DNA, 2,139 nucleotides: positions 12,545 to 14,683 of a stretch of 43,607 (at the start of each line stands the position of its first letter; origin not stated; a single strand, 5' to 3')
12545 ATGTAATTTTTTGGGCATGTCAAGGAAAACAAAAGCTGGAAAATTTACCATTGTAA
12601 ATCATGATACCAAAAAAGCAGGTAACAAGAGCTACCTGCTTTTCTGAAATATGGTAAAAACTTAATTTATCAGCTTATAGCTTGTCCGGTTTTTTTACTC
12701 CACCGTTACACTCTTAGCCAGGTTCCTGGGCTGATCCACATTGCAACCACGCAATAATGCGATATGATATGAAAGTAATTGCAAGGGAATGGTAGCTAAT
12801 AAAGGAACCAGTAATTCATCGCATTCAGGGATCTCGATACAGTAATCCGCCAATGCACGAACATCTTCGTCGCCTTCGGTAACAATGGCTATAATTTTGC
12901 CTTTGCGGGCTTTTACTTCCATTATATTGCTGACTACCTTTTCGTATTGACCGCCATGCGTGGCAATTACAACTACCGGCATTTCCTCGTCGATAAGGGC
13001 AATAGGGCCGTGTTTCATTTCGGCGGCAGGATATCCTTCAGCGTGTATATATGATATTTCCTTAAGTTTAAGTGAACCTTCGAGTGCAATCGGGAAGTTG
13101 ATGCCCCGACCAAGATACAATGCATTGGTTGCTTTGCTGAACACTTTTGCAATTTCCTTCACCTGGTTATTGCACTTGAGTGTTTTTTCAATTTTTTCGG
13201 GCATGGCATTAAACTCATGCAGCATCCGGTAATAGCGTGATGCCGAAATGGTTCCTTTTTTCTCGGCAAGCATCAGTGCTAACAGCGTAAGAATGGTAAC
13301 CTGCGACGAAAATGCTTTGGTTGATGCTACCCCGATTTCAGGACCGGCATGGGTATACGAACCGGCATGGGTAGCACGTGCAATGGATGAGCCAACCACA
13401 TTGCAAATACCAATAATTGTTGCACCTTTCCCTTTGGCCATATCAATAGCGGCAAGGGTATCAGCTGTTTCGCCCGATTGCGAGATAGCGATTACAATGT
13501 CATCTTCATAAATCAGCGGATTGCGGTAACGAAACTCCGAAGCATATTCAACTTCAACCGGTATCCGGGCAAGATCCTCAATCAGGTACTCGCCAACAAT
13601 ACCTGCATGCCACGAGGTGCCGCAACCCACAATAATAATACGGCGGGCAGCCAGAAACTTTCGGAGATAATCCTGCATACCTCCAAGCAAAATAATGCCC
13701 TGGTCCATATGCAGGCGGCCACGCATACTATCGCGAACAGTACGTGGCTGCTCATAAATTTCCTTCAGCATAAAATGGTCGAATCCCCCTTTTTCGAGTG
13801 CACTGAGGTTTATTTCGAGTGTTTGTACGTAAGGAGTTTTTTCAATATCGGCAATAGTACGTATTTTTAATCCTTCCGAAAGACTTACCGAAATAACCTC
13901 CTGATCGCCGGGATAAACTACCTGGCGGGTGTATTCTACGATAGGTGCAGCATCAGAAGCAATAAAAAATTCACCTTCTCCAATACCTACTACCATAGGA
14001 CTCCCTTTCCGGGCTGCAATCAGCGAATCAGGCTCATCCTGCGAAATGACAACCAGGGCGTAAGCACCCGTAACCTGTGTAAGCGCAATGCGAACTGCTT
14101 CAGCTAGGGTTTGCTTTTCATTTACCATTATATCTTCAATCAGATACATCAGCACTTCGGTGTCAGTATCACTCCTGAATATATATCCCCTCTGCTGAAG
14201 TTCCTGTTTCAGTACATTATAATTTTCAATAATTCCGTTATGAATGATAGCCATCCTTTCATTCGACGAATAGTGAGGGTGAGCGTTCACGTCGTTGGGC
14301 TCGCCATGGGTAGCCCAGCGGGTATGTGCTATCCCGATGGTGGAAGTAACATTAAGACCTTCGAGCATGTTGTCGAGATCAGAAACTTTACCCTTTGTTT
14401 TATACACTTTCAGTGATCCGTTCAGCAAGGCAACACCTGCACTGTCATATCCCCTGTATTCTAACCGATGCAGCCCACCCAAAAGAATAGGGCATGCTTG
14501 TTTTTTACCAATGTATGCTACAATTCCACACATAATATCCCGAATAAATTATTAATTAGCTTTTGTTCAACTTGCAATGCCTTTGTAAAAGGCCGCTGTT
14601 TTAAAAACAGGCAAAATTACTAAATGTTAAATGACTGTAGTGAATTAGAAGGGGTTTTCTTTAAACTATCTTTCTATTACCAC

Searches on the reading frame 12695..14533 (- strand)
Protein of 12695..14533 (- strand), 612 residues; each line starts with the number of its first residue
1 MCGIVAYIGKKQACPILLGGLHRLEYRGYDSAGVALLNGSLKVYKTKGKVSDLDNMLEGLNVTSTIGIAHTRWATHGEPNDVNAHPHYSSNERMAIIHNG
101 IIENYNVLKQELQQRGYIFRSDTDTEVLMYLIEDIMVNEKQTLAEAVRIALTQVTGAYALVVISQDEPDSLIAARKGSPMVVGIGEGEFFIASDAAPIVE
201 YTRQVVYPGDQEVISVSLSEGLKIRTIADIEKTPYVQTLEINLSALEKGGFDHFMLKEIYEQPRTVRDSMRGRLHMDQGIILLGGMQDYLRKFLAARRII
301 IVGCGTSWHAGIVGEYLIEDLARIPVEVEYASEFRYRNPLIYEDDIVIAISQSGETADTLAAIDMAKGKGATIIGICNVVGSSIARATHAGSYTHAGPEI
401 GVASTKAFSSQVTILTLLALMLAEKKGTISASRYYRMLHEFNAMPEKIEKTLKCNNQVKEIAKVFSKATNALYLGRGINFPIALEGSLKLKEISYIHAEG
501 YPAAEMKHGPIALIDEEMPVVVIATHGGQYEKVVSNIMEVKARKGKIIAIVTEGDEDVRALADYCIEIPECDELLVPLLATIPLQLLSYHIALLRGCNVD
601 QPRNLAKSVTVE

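Call 89: search_protein_families(library=pfam, proteins=[window:12695-14533:-], max_evalue=0.00001)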
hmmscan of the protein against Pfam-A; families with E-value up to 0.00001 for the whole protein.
window:12695-14533:- (612 aa): 3 families
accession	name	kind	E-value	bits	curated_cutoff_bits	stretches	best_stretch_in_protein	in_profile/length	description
PF01380.27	SIS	-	1.7e-64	216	25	2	295-421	4-131/131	SIS domain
PF13522.11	GATase_6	-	3.9e-21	75.9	27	1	59-194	5-130/130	Glutamine amidotransferase domain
PF13537.11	GATase_7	-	5.1e-14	52.8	25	1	83-196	12-119/123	Glutamine amidotransferase domain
